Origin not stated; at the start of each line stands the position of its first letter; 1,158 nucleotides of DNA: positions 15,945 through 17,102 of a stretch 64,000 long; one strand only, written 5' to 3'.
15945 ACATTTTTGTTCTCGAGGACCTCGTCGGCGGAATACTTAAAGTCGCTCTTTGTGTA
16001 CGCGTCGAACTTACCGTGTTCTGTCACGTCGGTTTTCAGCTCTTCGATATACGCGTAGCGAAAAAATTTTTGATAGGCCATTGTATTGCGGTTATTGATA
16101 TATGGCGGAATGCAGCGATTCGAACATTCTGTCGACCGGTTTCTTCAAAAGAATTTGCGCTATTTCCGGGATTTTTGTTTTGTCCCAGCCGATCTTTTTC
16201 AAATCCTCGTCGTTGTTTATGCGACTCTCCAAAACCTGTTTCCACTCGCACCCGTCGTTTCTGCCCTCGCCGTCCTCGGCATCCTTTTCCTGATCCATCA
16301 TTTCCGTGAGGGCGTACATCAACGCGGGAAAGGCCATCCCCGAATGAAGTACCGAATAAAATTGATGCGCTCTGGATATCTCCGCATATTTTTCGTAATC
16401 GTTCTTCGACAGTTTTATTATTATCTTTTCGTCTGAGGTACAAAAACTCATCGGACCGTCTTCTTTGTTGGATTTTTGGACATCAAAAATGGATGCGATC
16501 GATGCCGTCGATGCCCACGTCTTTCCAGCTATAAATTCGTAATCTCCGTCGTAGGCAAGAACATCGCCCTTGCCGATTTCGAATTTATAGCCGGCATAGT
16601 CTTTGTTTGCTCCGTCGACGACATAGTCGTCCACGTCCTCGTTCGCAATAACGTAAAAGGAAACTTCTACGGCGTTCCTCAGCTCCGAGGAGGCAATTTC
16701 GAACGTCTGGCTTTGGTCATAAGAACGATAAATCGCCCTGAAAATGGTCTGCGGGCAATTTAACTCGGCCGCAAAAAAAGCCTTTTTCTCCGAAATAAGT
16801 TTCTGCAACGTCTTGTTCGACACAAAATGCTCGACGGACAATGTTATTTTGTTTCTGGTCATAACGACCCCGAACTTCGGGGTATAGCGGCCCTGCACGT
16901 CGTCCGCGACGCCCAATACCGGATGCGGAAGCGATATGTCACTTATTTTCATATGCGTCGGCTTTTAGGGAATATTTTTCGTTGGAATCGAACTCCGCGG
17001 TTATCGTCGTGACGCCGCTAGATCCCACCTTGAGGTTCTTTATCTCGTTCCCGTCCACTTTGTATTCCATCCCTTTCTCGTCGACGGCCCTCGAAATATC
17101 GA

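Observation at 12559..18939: Nine-gene co-directional operon centred on a GHKL/MORC-like ATPase: candidate undescribed defence system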

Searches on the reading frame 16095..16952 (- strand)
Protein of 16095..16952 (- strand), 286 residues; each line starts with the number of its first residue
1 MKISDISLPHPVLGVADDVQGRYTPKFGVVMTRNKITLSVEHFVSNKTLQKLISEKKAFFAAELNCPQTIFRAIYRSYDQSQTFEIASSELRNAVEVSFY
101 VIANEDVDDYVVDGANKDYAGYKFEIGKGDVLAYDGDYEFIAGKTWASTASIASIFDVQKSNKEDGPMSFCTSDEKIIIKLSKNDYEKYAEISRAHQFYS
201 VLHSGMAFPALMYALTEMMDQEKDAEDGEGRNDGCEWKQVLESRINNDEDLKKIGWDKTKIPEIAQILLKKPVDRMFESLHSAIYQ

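Call 3: search_protein_families(library=pfam, proteins=[window:16095-16952:-], max_evalue=1)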
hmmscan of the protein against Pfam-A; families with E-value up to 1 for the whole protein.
window:16095-16952:- (286 aa): 0 families

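Call 4: search_protein_families(library=padloc, proteins=[window:16095-16952:-], max_evalue=1)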
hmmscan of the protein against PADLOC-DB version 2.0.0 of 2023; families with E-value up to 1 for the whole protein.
window:16095-16952:- (286 aa): 1 family
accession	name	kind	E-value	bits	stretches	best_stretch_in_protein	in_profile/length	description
PDLC04583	PDC-M33B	-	3.7e-64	214.9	1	1-282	1-281/289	-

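Call 5: search_protein_families(library=ncbifam, proteins=[window:16095-16952:-], max_evalue=1)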
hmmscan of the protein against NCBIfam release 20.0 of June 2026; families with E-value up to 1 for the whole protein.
window:16095-16952:- (286 aa): 0 families

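Call 19: find_homologous_proteins(query=window:16095-16952:-, max_evalue=0.001)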
Query window:16095-16952:- (286 aa): 10 proteins with E <= 0.001 among 534 candidates.
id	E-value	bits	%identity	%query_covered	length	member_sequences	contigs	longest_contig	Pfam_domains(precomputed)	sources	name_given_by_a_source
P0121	7.0e-188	640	100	100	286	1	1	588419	-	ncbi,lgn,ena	-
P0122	5.2e-147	506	78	100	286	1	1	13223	-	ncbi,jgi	jgi:hypothetical protein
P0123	1.6e-146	505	77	100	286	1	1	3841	-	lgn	-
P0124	3.7e-143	494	75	100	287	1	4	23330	-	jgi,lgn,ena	jgi:hypothetical protein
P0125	3.3e-131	454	71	100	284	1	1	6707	-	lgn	-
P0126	8.1e-111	388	62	100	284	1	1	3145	-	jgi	jgi:hypothetical protein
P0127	2.3e-63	232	42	98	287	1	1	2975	-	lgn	-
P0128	6.3e-63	231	42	96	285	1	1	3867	-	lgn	-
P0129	3.8e-60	221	40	98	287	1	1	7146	-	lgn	-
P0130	2.4e-26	111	30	98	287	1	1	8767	-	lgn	-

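Call 36: search_solved_structures(query=A2, max_evalue=10, show_alignments=2)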
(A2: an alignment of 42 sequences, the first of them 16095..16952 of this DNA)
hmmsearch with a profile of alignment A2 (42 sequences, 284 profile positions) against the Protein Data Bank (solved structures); distinct sequences matched with E-value up to 10: 0.

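Call 58: search_protein_representatives(alignment_id=A5)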
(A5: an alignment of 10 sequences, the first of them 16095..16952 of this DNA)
Query: 10 sequences, 285 profile positions. Proteins with E-value up to 0.001 (for the whole library): 2656; up to 1e-10: 2016; up to 1e-30: 657. The best 150 are listed.
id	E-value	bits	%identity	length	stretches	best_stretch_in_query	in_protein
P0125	2.2e-135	466.6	-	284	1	1-280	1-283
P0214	1.5e-114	398.3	-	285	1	1-282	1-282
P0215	1.5e-107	375.3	-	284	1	1-281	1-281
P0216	9.0e-102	356.3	-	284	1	1-282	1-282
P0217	7.5e-98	343.5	-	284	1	1-280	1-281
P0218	2.4e-97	341.8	-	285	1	1-279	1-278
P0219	8.5e-96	336.7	-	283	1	1-279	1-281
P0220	2.2e-93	328.8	-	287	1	1-275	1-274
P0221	4.2e-93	327.9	-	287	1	1-283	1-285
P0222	1.3e-89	316.4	-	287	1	1-279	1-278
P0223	8.2e-89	313.8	-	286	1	1-280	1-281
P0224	7.8e-88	310.6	-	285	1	1-278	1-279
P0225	1.9e-87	309.3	-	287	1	1-281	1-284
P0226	3.7e-86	305.1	-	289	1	1-280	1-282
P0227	3.2e-85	302.0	-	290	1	1-283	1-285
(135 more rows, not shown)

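Call 62: search_protein_families(library=phrogs, proteins=[window:16095-16952:-], max_evalue=0.01)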
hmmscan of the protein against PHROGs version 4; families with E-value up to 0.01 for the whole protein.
window:16095-16952:- (286 aa): 0 families

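Call 67: predict_structure(alignment_id=A6)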
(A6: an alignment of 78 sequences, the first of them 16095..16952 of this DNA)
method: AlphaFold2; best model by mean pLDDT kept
length: 286 residues; sequences in the alignment: 78
mean_pLDDT: 92.0   pTM: 0.60
mean pLDDT of the five models: 92.0, 91.9, 91.2, 91.2, 91.1
residues with pLDDT >= 90: 233; 70-90: 36; 50-70: 12; < 50: 5
segments of 3 or more residues with pLDDT < 50: 146-150
pLDDT, mean of each block of 10 residues (from residue 1): 79 96 96 93 98 98 95 98 96 94 98 96 97 94 58 86 98 96 98 88 96 96 73 80 92 95 96 95 90
secondary structure, 60 per line:
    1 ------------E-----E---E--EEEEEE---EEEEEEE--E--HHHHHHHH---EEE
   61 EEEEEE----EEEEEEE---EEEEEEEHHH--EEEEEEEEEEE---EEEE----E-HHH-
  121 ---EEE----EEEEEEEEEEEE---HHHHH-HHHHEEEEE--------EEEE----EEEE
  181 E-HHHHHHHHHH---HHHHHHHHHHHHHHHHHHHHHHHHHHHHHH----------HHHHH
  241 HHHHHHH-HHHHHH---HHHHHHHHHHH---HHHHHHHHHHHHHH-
elements in order: E26-31 E35-41 H47-54 E58-66 E71-77 E81-87 E93-103 E107-110 E124-126 E131-142 H146-150 H152-155 E156-160 E169-172 E177-181 H183-192 H196-225 H236-247 H249-254 H258-268 H272-285

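Call 82: fold_search(model_id=the predicted structure, library=pdb)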
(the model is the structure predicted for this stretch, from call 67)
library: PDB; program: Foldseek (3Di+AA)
matches with E <= 10: 1340; with E <= 0.001: 1
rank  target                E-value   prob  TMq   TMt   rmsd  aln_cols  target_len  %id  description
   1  7e9j_A                8.5e-04  1.00  0.21  0.13  10.8       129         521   13  Crystal Structure of POMGNT2 in complex with UDP (released 2021-05-05)
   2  7e9l_A                2.4e-03  0.99  0.20  0.12  10.8       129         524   12  Crystal Structure of POMGNT2 in complex with UDP and mono-mannosyl peptide (379Man short peptide) (released 2021-05-05)
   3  6nmy_A                3.7e-03  1.00  0.26  0.33   7.7       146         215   10  A Cytokine-receptor complex (released 2020-01-22)
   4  6voa_B                5.8e-03  0.44  0.20  0.11  23.7       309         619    9  Cryo-EM structure of the BBSome-ARL6 complex (released 2020-06-24)
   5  2l7q_MODEL_1_A        6.2e-03  0.92  0.20  0.40  12.5       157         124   11  Solution NMR structure of conjugate transposon protein BVU_1572(27-141) from Bacteroides Vulgatus, Northeast S (released 2010-12-29)
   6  4lpt_E                6.6e-03  0.99  0.23  0.54   7.1       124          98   10  Crystal structure of monomeric TENCON variant P54CR4-31 (released 2014-01-29)
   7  4nn6_B                8.3e-03  1.00  0.25  0.35   5.5       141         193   14  Cytokine receptor complex - Crystal form 1B (released 2014-03-19)
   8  6xi2_B                8.8e-03  0.97  0.20  0.12   7.9       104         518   12  Apo form of POMGNT2 (released 2021-04-21)
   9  6pok                  9.9e-03  0.98  0.24  0.33  10.5       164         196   10  Crystal structure of the Robo3 FN2-3 domains (released 2020-05-06)
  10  4nkq_A                1.0e-02  0.96  0.24  0.18  12.3       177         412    8  Structure of a Cytokine Receptor Complex (released 2015-09-23)
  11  2x41                  1.1e-02  0.92  0.20  0.09   8.7       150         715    8  Structure of beta-glucosidase 3B from Thermotoga neapolitana in complex with glucose (released 2010-02-09)
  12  6p67_K                1.2e-02  0.98  0.23  0.33   6.2       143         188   12  Crystal Structure of a Complex of human IL-7Ralpha with an anti-IL-7Ralpha 2B8 Fab (released 2019-09-04)
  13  9npn_C                1.2e-02  0.97  0.23  0.10   5.9       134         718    6  Crystal structure of the inactive conformation of a glycoside hydrolase (CapGH2b - E465A Mutant) from the GH2 family i (released 2025-11-12)
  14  1hwg_C                1.2e-02  0.99  0.23  0.32   6.9       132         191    8  1:2 COMPLEX OF HUMAN GROWTH HORMONE WITH ITS SOLUBLE BINDING PROTEIN (released 1997-11-19)
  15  3bpn_C                1.3e-02  0.97  0.22  0.21   7.0       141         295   13  Crystal structure of the IL4-IL4R-IL13Ra ternary complex (released 2008-02-05)
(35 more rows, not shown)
